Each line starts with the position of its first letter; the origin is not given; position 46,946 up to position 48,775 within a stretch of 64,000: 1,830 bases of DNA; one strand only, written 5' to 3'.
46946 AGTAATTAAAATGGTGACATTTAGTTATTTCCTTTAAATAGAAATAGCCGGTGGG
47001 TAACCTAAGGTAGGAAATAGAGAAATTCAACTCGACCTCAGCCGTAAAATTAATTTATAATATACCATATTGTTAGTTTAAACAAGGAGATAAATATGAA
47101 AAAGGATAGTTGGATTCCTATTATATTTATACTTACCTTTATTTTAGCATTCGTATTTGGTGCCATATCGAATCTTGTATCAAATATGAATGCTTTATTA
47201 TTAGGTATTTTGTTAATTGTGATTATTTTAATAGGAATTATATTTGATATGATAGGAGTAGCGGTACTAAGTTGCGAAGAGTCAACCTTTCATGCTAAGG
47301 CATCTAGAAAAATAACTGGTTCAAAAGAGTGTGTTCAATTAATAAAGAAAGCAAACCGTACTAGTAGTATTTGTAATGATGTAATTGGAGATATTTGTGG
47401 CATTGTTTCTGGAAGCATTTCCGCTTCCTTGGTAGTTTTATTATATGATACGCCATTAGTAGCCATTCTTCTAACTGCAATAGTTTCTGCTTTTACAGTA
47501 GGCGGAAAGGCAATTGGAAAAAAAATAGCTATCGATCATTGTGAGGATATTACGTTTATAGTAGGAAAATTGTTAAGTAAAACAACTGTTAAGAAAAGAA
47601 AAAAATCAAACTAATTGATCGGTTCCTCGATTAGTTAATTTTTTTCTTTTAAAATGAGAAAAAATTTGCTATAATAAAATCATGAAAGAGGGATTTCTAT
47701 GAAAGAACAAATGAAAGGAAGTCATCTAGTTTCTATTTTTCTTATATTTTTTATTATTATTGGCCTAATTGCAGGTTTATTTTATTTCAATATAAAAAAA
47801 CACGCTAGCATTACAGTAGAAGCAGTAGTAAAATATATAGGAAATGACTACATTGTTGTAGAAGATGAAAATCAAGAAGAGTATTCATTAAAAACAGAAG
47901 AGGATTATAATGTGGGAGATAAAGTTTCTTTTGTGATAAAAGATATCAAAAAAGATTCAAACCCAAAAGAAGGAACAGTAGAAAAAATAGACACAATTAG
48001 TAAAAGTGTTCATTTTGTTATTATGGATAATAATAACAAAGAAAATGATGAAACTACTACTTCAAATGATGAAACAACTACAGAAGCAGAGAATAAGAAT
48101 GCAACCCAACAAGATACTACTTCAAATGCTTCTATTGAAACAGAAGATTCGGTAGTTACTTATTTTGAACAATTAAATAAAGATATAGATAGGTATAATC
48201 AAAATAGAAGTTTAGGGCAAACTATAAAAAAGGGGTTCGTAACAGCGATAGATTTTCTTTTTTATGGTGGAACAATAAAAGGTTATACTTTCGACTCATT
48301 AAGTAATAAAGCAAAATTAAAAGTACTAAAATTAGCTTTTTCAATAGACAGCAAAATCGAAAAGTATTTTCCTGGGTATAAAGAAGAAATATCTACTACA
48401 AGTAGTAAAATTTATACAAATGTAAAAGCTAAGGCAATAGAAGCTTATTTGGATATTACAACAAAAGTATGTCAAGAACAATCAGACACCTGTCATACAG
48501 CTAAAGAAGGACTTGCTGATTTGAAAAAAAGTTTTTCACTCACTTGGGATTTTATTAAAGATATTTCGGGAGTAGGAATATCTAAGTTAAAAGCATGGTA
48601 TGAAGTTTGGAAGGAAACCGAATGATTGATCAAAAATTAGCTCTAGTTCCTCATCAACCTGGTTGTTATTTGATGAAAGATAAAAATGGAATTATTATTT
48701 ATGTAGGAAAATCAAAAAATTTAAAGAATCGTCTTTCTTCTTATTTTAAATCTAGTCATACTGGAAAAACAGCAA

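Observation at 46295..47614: Large promoter-driven, helix-rich non-coding region fused to a stand-alone DUF21-like 4-TM protein: OLE/OapA-like ribonucleoprotein locus or a new large leader RNA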

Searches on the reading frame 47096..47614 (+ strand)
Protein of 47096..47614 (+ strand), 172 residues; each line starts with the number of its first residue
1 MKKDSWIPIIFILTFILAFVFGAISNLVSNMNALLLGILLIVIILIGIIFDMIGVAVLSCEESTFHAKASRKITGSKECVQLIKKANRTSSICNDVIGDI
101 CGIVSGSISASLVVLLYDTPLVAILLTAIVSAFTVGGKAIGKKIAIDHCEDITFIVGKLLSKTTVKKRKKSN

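Call 5: search_protein_families(library=pfam, proteins=[window:47096-47614:+], max_evalue=1)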
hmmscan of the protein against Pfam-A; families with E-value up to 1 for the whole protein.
window:47096-47614:+ (172 aa): 2 families
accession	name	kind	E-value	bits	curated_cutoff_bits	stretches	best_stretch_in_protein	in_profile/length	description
PF01595.25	CNNM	-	0.00098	19.3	28.4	1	39-161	2-125/181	Cyclin M transmembrane N-terminal domain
PF06699.16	PIG-F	-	0.025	15.2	24.2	1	15-135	5-102/183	GPI biosynthesis protein family Pig-F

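Call 6: search_protein_families(library=ncbifam, proteins=[window:47096-47614:+], max_evalue=1)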
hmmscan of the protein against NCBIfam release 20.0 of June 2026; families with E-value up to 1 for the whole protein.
window:47096-47614:+ (172 aa): 2 families
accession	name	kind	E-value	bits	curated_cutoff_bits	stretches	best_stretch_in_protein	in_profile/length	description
NF041554.1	SA1362_fam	subfamily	0.62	10.3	42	1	9-50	3-42/70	SA1362 family protein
NF041560.1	T6SS_Burk_ExIF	subfamily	0.98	9.1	90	0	9-54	140-185/234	putative type VI secretion system effector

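Call 8: search_solved_structures(query=window:47096-47614:+, max_evalue=10, show_alignments=2)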
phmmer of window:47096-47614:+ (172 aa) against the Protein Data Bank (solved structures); distinct sequences matched with E-value up to 10: 4.
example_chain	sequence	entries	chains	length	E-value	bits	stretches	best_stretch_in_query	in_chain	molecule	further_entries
7m1t_A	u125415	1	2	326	0.62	13.3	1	38-155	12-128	Hemolysin, contains CBS domains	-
7m1u_A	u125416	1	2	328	0.66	13.2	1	38-155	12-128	Hemolysin, contains CBS domains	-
7nhk_R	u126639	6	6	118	1.5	12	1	65-110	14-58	50S ribosomal protein L18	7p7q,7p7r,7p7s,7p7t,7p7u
6o8w_P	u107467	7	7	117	1.5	12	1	65-110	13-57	50S ribosomal protein L18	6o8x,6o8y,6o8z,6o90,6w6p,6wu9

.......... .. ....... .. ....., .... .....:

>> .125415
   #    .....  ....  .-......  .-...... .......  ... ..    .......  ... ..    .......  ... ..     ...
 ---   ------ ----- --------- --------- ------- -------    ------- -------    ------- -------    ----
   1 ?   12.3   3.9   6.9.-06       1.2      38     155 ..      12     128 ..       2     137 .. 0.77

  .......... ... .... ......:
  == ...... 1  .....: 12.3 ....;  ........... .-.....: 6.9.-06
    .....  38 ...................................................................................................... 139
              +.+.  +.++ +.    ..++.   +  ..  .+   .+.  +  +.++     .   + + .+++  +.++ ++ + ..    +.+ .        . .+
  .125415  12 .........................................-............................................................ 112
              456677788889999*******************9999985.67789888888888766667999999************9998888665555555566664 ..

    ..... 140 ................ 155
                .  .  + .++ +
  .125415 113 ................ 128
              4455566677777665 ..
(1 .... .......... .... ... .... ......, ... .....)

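Call 15: find_related_loci(query=window:47096-47614:+, collection=genome_contigs, flank=5000)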
Query window:47096-47614:+ (172 aa) in genome_contigs; peptide patterns used: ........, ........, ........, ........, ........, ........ (x = any residue, [..] = any of these).
600 stretches matched a pattern (row limit reached: there are more); 492 encode a relative of the query (tblastn E <= 1e-3); the best 80 are kept; 80 distinct loci.
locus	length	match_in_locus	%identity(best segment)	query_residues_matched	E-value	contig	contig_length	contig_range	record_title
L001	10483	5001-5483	87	1-161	4e-79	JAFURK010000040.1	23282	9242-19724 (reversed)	MAG: Bacilli bacterium isolate RGIG4757 Roe_deer_Rectum.Co__c1834340, whole genome shotgun sequence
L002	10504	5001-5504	63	1-167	2e-58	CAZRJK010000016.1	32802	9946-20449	MAG TPA_asm: uncultured Muribaculaceae bacterium isolate SRP278969_co1_369 genome assembly, contig: NODE_1240_length_328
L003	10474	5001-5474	61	1-157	2e-52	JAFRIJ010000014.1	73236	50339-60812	MAG: Bacilli bacterium isolate RGIG2497 Goat_Jejunum-3__c208051, whole genome shotgun sequence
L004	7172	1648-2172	53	3-172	9e-52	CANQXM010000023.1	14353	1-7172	MAG: uncultured Bacilli bacterium isolate Lapin-025__bin7 genome assembly, contig: Lapin-025__NODE_3252_length_14353_cov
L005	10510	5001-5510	52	3-167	1e-49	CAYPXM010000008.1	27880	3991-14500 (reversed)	MAG TPA_asm: uncultured Muribaculaceae bacterium isolate SRP192927_co6_760 genome assembly, contig: NODE_3292_length_278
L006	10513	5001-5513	50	1-168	2e-49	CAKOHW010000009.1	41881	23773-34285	MAG: uncultured Bacilli bacterium isolate REFINED_METABAT215_TOP10_CONTIGS_1500_ASSEMBLY_K77_MERGED__Hadza_MoBio_hadza-A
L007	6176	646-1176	47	5-172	8e-49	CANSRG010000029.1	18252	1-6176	MAG TPA_asm: uncultured Tenericutes bacterium isolate SRR15510224_bin.64_metawrap_v1.3_MAG genome assembly, contig: NODE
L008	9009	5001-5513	50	1-166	1e-48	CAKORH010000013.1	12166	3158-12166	MAG: uncultured Bacilli bacterium isolate REFINED_METABAT215_TOP10_CONTIGS_1500_ASSEMBLY_K77_MERGED__Hadza_MoBio_hadza-A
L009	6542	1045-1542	49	2-161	6e-48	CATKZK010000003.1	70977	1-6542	MAG TPA_asm: uncultured Bacilli bacterium isolate MGG03190_1680015453 genome assembly, contig: ERR2497918_71, whole geno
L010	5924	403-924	52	1-168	7e-48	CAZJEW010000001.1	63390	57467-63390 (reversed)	MAG TPA_asm: uncultured Clostridium sp. isolate SRP192927_co1_617 genome assembly, contig: NODE_543_length_63390_cov_30.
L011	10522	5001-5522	49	1-167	2e-47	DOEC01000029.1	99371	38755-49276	MAG TPA_asm: Bacillota bacterium isolate UBA11492 contig_220, whole genome shotgun sequence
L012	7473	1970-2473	50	1-161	5e-47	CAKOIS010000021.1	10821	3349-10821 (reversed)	MAG: uncultured Bacilli bacterium isolate REFINED_METABAT215_TOP10_CONTIGS_1500_ASSEMBLY_K77_MERGED__Hadza_MoBio_hadza-A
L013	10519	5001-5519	51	1-166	2e-47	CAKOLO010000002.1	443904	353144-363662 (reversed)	MAG: uncultured Bacilli bacterium isolate REFINED_METABAT215_TOP10_CONTIGS_1500_ASSEMBLY_K77_MERGED__Hadza_MoBio_hadza-I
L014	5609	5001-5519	51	1-166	6e-47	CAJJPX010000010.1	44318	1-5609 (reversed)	MAG TPA_asm: uncultured Clostridium sp. isolate ERR321635-bin.24 genome assembly, contig: NODE_548_length_44318_cov_82.0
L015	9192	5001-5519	49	1-167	2e-46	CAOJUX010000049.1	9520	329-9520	MAG TPA_asm: uncultured Erysipelotrichaceae bacterium isolate SRR17684644_bin.2_metawrap_v1.3_MAG genome assembly, conti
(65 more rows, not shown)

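Call 16: find_homologous_proteins(query=window:47096-47614:+)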
Query window:47096-47614:+ (172 aa): 5715 proteins with E <= 0.001 among 6099 candidates; the best 120 are listed.
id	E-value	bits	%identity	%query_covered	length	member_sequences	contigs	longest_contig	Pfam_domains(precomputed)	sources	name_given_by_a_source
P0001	1.4e-98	345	99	100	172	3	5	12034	-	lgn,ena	-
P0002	8.1e-87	307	88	94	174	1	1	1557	-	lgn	-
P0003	8.5e-87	307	88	98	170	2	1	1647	-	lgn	-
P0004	1.6e-86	306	85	99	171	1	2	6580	-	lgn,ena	-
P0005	2.2e-85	302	85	98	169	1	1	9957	-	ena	-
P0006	2.8e-84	299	87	91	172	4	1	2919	-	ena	-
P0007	5.5e-84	298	84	98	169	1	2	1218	-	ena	-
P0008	6.1e-84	298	83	98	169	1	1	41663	-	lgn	-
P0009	1.4e-83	296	82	99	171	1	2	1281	PF01595.26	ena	-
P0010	2.4e-83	296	83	99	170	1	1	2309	-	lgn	-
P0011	5.8e-83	294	84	98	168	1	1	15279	-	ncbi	-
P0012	1.1e-82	294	84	99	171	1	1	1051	-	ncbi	-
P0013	1.1e-82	294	81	99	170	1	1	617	PF01595.26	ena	-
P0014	2.2e-82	293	84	99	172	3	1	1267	-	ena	-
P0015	4.2e-82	292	88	93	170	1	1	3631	PF01595.26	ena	-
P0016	8.0e-82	291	87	94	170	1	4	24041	PF01595.26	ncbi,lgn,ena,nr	ncbi:MAG: hypothetical protein IJ509_03660 [Bacilli bacterium]|nr:hypothetical protein [Bacilli bact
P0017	8.0e-82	291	82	98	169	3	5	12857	PF01595.26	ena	-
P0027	3.7e-80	285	81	98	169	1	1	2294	PF01595.26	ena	-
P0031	8.3e-80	284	82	98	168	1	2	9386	PF01595.26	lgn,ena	-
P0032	1.0e-79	284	83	93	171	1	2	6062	PF01595.26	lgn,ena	-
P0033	1.0e-79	284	76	99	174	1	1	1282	PF01595.26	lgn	-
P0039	6.3e-79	281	83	94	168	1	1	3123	PF01595.26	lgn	-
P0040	6.6e-79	281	78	99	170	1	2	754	PF01595.26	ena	-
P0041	7.9e-79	281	80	98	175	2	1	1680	PF01595.26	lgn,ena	-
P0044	1.0e-78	281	78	99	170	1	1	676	PF01595.26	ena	-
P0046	1.2e-78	280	78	99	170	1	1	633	PF01595.26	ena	-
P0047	2.1e-78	280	82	94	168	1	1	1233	PF01595.26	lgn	-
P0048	2.2e-78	280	82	94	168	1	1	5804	PF01595.26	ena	-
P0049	2.3e-78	280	78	99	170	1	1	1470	PF01595.26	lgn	-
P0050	3.2e-78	279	82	94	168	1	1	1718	PF01595.26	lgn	-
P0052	3.3e-78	279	82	94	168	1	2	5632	PF01595.26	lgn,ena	-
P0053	1.1e-77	277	80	98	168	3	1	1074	PF01595.26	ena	-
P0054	1.4e-77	277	78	99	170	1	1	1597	PF01595.26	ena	-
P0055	1.6e-77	277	83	94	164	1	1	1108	PF01595.26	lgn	-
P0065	2.4e-76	273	79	98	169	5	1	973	PF01595.26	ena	-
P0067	3.1e-76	273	80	97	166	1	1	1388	PF01595.26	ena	-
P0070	5.2e-76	272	76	98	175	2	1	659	PF01595.26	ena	-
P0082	1.2e-72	261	77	94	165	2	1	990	PF01595.26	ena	-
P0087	4.0e-70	253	75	97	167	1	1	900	PF01595.26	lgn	-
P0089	1.8e-69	251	71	98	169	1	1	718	PF01595.26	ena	-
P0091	4.0e-69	250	73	98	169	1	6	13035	PF01595.26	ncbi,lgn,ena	-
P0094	8.4e-68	245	69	98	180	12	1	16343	PF01595.26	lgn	-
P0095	1.8e-67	244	72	98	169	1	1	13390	PF01595.26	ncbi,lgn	-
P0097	1.1e-66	242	71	97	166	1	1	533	PF01595.26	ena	-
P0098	1.4e-66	241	67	98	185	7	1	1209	PF01595.26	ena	-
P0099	3.7e-66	240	71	97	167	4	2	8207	PF01595.26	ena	-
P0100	5.0e-66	239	71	99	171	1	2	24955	PF01595.26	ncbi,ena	-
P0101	5.7e-66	239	70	98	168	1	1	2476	PF01595.26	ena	-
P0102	3.5e-65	237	71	97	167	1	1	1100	PF01595.26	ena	-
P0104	2.2e-64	234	69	97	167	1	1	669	PF01595.26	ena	-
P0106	4.4e-64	233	65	98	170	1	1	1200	PF01595.26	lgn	-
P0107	1.2e-63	232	66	98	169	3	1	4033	PF01595.26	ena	-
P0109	2.2e-63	231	68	96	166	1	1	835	PF01595.26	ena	-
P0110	4.1e-63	230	66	97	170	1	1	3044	PF01595.26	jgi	jgi:Mg2+/Co2+ transporter CorB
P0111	1.6e-62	228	69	94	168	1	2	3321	PF01595.26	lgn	-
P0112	1.7e-62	228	69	94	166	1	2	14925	PF01595.26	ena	-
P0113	3.4e-62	227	70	91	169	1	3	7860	PF01595.26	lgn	-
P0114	3.6e-62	227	71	93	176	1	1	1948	PF01595.26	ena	-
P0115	3.7e-62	227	68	91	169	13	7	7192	PF01595.26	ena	-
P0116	6.3e-62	226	68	94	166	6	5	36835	PF01595.26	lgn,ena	-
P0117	8.3e-62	226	66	94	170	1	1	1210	PF01595.26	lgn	-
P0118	1.1e-61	225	66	98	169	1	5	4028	PF01595.26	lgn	-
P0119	2.7e-61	224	68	94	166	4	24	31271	PF01595.26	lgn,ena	-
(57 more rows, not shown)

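Call 42: predict_structure(alignment_id=A2)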
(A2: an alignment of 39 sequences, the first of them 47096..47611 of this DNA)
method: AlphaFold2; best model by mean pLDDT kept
length: 172 residues; sequences in the alignment: 39
mean_pLDDT: 77.9   pTM: 0.71
mean pLDDT of the five models: 77.9, 73.3, 71.8, 66.4, 60.8
residues with pLDDT >= 90: 4; 70-90: 130; 50-70: 33; < 50: 5
segments of 3 or more residues with pLDDT < 50: 170-172
pLDDT, mean of each block of 10 residues (from residue 1): 63 76 68 82 88 88 65 68 83 82 82 81 88 88 89 82 60 40
secondary structure, 60 per line:
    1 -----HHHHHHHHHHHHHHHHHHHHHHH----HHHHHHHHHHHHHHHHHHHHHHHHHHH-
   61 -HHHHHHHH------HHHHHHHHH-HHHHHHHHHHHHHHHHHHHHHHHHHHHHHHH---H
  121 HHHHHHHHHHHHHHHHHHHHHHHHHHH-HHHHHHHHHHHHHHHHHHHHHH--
elements in order: H6-28 H33-59 H62-69 H76-84 H86-116 H120-147 H149-170

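Call 45: fold_search(model_id=the predicted structure, library=pdb)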
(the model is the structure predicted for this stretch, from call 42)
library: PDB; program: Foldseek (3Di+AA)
matches with E <= 10: 50; with E <= 0.001: 0
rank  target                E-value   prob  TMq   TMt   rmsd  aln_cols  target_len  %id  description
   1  7m1t_B                4.0e-02  1.00  0.52  0.31   7.3       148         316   20  Crystal structure of an archaeal CNNM, MtCorB, with C-terminal deletion in complex with Mg2+-ATP (released 2021-06-16)
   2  7m1t_A                1.1e-01  1.00  0.51  0.30   5.9       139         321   19  Crystal structure of an archaeal CNNM, MtCorB, with C-terminal deletion in complex with Mg2+-ATP (released 2021-06-16)
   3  7m1u_A                2.1e-01  1.00  0.52  0.31   6.8       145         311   20  Crystal structure of an archaeal CNNM, MtCorB, R235L mutant with C-terminal deletion (released 2021-06-16)
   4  7cff                  7.2e-01  0.98  0.54  0.59   7.9       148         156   15  Structure of the thermostabilized transmembrane domain of the bacterial CNNM/CorC family Mg2+ transporter in complex wit (released 2021-02-24)
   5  9a72_A                2.3e+00  0.15  0.29  0.20  34.4       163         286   12  Integrative model of YFMS-CHEW by crosslinking MS and deep learning (released 2024-09-18)
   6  9div_B                2.5e+00  0.11  0.21  0.25  12.0       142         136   15  The crystal structure of de novo designed ChuA binding protein C8 (released 2025-05-21)
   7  9n9j_7                3.2e+00  0.03  0.14  0.14  15.7       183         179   15  Structure of a GRP94 folding intermediate engaged with a CCDC134- and FKBP11-bound secretory translocon (released 2025-11-19)
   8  9div_C                3.3e+00  0.12  0.27  0.30  12.7       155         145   15  The crystal structure of de novo designed ChuA binding protein C8 (released 2025-05-21)
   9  9div_A                3.6e+00  0.09  0.21  0.25  12.0       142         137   15  The crystal structure of de novo designed ChuA binding protein C8 (released 2025-05-21)
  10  3wbn_A                4.2e+00  0.05  0.17  0.08  19.0       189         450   11  Crystal structure of MATE in complex with MaL6 (released 2013-06-12)
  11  6jlf_D                4.6e+00  0.04  0.19  0.14  24.6       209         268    9  Crystal structure of a bacterial Bestrophin homolog from Klebsiella pneumoniae D179A mutation - HR (released 2019-11-13)
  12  4tx5_A                5.3e+00  0.21  0.40  0.40  13.1       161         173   12  Crystal structure of Smac-DIABLO (in space group P65) (released 2015-07-15)
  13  8vpa_A                5.3e+00  0.11  0.33  0.14  12.5       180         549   12  Cryo-EM structure of the ABC transporter PCAT1 bound with ADP (released 2024-10-30)
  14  9div_E                5.3e+00  0.07  0.20  0.24  11.5       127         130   12  The crystal structure of de novo designed ChuA binding protein C8 (released 2025-05-21)
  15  7u8o_g                5.3e+00  0.07  0.22  0.24  18.3       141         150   10  Structure of porcine V-ATPase with mEAK7 and SidK, Rotary state 2 (released 2022-07-06)
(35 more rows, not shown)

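Call 59: find_encoding_contigs(protein=window:47096-47614:+, flank=6000, max_places=4)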
Protein window:47096-47614:+ (172 aa): 5 contigs read that carry it; 4 places shown.
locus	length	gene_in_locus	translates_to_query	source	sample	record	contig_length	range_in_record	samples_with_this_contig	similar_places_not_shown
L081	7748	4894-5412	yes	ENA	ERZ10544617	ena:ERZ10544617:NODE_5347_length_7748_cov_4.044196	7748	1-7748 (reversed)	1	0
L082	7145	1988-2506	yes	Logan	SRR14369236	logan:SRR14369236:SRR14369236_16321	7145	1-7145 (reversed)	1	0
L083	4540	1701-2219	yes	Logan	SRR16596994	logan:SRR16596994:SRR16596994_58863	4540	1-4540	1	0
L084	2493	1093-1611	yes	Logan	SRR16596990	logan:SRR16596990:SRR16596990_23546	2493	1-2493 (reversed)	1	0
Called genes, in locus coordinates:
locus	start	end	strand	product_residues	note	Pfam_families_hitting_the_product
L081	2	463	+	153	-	?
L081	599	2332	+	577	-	PF01807:Zn_ribbon_DnaG, PF08275:DNAG_N, PF01751:Toprim, PF13155:Toprim_2, PF13362:Toprim_3, PF13662:Toprim_4, PF10410:DnaB_bind (weak)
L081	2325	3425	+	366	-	PF03979:Sigma70_r1_1, PF00140:Sigma70_r1_2, PF04542:Sigma70_r2, PF04539:Sigma70_r3, PF04545:Sigma70_r4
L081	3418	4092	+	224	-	PF05175:MTS, PF06325:PrmA (faint), PF12847:Methyltransf_18, PF04816:TrmK, PF08242:Methyltransf_12 (weak)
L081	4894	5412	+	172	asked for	-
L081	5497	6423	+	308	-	-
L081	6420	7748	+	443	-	?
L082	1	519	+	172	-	?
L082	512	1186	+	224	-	PF05175:MTS, PF06325:PrmA (faint), PF12847:Methyltransf_18, PF04816:TrmK, PF08242:Methyltransf_12 (weak)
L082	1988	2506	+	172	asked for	-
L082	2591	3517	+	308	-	-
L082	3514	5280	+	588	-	PF01541:GIY-YIG, PF27096:UvrC_M, PF22920:UvrC_RNaseH, PF08459:UvrC_RNaseH_dom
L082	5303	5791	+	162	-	PF13302:Acetyltransf_3, PF00583:Acetyltransf_1, PF08445:FR47 (weak)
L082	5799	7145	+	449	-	?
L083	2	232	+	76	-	?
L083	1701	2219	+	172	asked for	-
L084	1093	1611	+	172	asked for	-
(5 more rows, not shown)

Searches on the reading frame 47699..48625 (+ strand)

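Call 5: search_protein_families(library=pfam, proteins=[window:47699-48625:+], max_evalue=1)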
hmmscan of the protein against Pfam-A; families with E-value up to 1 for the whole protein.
window:47699-48625:+ (308 aa): 4 families
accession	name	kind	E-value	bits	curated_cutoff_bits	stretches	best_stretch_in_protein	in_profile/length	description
PF17761.7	DUF1016_N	-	0.017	15.6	32.8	1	228-307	3-82/137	DUF1016 N-terminal domain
PF11518.13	DUF3221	-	0.046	14.5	26.4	1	38-99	26-80/82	Protein of unknown function (DUF3221)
PF09962.14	DUF2196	-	0.16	12.4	25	1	66-102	4-40/61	Uncharacterized conserved protein (DUF2196)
PF20175.3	Tra1_central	-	0.31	10.1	27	1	93-187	175-267/585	Tra1 HEAT repeat central region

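Call 6: search_protein_families(library=ncbifam, proteins=[window:47699-48625:+], max_evalue=1)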
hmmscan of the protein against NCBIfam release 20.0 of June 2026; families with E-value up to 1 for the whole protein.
window:47699-48625:+ (308 aa): 1 family
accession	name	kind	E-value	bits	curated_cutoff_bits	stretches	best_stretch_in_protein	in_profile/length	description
TIGR04281.1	peripla_PGF_1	equivalog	0.059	12.5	325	1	31-142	193-302/330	PGF-CTERM-anchored ABC transporter substrate-binding protein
